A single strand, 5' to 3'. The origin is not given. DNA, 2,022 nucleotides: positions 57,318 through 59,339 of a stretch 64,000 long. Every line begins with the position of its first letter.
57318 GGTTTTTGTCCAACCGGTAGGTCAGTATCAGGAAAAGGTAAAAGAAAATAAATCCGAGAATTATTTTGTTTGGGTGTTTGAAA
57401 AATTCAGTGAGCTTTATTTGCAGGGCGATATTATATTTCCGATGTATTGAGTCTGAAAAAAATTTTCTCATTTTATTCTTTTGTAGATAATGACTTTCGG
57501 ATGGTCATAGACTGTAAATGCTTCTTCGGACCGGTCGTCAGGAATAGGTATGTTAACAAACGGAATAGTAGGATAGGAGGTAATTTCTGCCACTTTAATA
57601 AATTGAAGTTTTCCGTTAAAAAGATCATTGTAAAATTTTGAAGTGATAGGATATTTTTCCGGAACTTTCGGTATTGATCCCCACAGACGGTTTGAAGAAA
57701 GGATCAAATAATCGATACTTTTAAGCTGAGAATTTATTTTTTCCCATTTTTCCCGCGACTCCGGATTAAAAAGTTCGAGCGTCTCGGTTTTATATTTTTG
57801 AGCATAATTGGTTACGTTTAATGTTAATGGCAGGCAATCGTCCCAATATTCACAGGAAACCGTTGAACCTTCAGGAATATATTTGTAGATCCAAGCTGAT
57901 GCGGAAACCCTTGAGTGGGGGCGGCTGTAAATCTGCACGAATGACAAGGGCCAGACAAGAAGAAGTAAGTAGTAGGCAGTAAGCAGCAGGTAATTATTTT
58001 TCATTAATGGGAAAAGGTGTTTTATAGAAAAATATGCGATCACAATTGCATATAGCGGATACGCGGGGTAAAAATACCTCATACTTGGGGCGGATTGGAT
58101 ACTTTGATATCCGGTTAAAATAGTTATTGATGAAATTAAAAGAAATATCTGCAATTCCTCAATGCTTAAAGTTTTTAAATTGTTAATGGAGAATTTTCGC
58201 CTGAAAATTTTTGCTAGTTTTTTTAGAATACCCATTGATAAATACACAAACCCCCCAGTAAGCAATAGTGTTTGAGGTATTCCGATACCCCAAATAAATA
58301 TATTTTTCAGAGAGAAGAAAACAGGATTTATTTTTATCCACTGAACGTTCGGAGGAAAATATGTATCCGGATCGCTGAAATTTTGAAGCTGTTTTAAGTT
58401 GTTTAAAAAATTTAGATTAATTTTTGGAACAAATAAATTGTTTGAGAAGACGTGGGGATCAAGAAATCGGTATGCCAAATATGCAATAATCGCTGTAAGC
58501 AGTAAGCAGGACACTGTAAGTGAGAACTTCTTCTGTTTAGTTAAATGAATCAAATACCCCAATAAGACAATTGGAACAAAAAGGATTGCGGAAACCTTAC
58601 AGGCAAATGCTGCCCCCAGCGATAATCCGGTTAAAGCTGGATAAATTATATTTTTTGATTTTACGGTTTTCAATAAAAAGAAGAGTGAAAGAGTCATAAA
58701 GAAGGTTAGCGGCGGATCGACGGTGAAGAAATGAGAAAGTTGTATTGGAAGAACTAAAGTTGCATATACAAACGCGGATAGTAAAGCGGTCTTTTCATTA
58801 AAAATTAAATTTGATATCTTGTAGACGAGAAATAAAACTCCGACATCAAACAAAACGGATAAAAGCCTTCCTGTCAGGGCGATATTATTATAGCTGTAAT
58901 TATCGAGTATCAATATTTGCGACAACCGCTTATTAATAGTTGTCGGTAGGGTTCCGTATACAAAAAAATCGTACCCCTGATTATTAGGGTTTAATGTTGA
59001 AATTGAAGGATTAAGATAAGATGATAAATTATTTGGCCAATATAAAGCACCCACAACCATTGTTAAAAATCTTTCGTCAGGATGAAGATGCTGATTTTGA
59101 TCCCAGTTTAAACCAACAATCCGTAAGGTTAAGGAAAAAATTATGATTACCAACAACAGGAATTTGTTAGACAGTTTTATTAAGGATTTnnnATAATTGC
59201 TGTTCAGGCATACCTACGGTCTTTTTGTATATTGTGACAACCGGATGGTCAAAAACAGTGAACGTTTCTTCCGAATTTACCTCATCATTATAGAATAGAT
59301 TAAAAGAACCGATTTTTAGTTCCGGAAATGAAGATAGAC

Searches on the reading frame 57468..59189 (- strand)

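Call 64: search_protein_families(library=pfam, proteins=[window:57468-59189:-], max_evalue=0.00001)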
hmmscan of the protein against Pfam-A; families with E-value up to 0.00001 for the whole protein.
window:57468-59189:- (573 aa): 2 families
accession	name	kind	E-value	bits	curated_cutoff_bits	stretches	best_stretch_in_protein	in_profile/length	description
PF13231.12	PMT_2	-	3e-14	54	26.1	1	107-235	24-149/160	Dolichyl-phosphate-mannose-protein mannosyltransferase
PF02366.24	PMT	-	9.9e-10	38.8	22.7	1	102-226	80-212/245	Dolichyl-phosphate-mannose-protein mannosyltransferase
